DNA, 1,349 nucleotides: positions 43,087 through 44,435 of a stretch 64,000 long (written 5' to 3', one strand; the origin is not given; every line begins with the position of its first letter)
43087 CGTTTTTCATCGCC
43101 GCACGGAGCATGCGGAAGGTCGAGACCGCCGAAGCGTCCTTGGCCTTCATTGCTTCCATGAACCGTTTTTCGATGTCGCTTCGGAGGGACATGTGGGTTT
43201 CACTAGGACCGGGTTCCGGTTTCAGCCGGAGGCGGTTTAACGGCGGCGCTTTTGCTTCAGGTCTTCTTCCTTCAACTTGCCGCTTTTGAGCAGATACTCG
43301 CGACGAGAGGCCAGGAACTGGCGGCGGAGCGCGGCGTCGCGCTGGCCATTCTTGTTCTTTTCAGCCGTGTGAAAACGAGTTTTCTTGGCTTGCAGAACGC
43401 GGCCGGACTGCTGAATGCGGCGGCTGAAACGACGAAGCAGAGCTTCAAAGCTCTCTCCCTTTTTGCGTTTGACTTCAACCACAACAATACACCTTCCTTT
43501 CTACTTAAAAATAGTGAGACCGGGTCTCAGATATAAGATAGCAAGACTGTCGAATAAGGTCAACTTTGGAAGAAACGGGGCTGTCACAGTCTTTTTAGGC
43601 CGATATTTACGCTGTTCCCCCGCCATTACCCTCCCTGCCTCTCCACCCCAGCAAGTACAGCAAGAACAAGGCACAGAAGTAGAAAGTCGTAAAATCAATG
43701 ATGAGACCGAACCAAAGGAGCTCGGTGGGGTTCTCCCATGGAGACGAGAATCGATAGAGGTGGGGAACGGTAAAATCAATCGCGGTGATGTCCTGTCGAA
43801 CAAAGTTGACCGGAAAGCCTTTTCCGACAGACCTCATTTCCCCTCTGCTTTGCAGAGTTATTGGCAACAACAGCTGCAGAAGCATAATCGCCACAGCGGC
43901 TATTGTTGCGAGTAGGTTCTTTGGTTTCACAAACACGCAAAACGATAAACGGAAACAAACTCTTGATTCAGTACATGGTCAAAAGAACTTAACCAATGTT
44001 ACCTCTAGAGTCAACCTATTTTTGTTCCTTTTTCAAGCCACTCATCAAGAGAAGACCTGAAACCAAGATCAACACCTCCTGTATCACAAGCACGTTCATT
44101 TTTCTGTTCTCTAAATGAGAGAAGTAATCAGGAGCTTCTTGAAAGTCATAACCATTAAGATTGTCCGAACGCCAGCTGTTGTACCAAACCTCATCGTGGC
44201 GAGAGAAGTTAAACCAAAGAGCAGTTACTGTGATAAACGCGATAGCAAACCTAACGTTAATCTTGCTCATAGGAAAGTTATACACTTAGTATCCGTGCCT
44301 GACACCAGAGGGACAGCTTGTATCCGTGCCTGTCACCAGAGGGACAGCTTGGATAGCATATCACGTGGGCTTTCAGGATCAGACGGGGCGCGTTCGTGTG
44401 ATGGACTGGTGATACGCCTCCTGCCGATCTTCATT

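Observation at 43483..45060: Lower-GC insertion with a RAYT-type IS200-like transposase flanked by inverted REP-like repeats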

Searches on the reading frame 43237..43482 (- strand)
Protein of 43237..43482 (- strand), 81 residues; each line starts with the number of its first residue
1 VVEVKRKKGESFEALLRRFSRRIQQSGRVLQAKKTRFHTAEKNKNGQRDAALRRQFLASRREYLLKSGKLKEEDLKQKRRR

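Call 4: search_protein_families(library=pfam, proteins=[window:43237-43482:-], max_evalue=0.01)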
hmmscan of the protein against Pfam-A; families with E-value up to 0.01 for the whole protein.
window:43237-43482:- (81 aa): 1 family
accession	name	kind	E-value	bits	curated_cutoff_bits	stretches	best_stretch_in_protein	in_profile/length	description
PF01165.25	Ribosomal_S21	-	3e-05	24.1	27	1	3-41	1-39/55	Ribosomal protein S21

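Call 77: find_encoding_contigs(protein=window:43237-43482:-, flank=5000, max_places=10)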
Protein window:43237-43482:- (81 aa): 1 contig read that carries it; 1 place shown.
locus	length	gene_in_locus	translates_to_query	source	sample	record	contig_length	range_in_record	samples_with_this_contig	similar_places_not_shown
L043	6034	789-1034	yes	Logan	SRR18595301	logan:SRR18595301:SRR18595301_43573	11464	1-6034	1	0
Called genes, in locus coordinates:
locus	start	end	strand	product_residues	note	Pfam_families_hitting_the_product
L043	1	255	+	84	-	?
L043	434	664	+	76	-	-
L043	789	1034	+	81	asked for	-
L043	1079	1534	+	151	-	PF09424:YqeY, PF02637:GatB_Yqey (weak)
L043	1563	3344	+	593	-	PF18895:T4SS_pilin, PF13205:Big_5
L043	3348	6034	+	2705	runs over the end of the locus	?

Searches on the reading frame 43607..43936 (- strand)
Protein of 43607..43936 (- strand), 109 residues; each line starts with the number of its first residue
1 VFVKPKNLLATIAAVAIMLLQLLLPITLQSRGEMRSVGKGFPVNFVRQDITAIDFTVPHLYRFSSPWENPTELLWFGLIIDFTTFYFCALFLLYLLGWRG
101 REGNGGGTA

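Call 4: search_protein_families(library=pfam, proteins=[window:43607-43936:-], max_evalue=0.01)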
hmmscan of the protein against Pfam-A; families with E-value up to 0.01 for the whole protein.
window:43607-43936:- (109 aa): 0 families

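Call 5: search_protein_families(library=ncbifam, proteins=[window:43607-43936:-], max_evalue=0.01)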
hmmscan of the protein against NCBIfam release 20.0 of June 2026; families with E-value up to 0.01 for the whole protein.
window:43607-43936:- (109 aa): 0 families

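Call 60: find_homologous_proteins(query=window:43607-43936:-, max_evalue=0.01)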
Query window:43607-43936:- (109 aa): 3 proteins with E <= 0.01 among 4 candidates.
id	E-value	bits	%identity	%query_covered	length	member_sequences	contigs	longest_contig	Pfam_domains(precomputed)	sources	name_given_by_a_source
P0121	2.9e-67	242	99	100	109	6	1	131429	-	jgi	jgi:hypothetical protein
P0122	6.9e-31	125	56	97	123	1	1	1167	-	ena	-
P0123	4.0e-26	109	61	77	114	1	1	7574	-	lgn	-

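Call 64: find_encoding_contigs(protein=P0123, flank=5000, max_places=3)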
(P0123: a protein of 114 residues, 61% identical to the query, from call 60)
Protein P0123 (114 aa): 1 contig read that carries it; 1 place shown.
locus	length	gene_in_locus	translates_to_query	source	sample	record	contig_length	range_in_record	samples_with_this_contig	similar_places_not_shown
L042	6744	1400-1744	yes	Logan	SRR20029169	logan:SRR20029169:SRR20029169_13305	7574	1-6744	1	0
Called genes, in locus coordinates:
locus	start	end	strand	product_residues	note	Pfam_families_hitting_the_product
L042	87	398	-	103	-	-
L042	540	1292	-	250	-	-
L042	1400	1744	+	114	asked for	-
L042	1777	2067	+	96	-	-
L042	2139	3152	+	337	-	PF02578:Cu-oxidase_4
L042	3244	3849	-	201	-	-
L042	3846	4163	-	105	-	PF03551:PadR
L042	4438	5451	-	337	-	PF01551:Peptidase_M23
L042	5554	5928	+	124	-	PF00903:Glyoxalase (weak)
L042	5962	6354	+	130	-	PF06262:Zincin_1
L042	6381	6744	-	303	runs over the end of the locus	PF18075:FtsX_ECD, PF02687:FtsX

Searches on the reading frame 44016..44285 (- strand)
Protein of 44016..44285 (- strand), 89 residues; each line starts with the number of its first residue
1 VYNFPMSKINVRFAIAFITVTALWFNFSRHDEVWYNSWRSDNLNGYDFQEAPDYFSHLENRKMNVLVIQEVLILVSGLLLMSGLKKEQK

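Call 4: search_protein_families(library=pfam, proteins=[window:44016-44285:-], max_evalue=0.01)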
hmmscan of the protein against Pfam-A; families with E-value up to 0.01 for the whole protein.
window:44016-44285:- (89 aa): 0 families

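Call 5: search_protein_families(library=ncbifam, proteins=[window:44016-44285:-], max_evalue=0.01)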
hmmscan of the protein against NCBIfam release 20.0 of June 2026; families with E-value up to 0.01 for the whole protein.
window:44016-44285:- (89 aa): 0 families

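Call 61: find_homologous_proteins(query=window:44016-44285:-, max_evalue=0.01)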
Query window:44016-44285:- (89 aa): 4 proteins with E <= 0.01 among 4 candidates.
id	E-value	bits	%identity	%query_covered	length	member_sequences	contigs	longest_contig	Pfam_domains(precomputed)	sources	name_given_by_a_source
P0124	2.6e-49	182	100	94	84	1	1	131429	-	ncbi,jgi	ncbi:MAG: hypothetical protein WC866_05470 [Patescibacteria group bacterium]|jgi:hypothetical protei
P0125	2.5e-33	131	65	93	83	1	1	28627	-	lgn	-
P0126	1.8e-31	125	67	93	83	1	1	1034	-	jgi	jgi:hypothetical protein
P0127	9.1e-30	120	64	93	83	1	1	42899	-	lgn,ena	-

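Call 63: find_encoding_contigs(protein=P0127, flank=5000, max_places=3)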
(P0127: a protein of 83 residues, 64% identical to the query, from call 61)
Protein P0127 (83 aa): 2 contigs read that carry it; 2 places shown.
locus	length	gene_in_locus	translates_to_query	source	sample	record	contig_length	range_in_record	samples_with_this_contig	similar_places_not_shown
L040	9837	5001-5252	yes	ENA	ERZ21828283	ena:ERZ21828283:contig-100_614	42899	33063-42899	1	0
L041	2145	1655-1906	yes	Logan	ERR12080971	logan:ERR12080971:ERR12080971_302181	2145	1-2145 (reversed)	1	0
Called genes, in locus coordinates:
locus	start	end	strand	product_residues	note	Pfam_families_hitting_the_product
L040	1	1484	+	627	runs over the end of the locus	PF03717:PBP_dimer, PF00905:Transpeptidase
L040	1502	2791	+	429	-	PF08245:Mur_ligase_M, PF02875:Mur_ligase_C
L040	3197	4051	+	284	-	PF12762:DDE_Tnp_IS1595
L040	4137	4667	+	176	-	PF06114:Peptidase_M78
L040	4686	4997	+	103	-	-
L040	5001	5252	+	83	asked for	-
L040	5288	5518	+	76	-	PF04326:SLFN_AlbA_2 (weak)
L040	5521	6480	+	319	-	-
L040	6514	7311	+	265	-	-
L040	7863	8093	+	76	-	-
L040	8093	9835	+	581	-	?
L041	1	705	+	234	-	?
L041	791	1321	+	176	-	PF06114:Peptidase_M78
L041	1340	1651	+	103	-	-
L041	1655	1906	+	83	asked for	-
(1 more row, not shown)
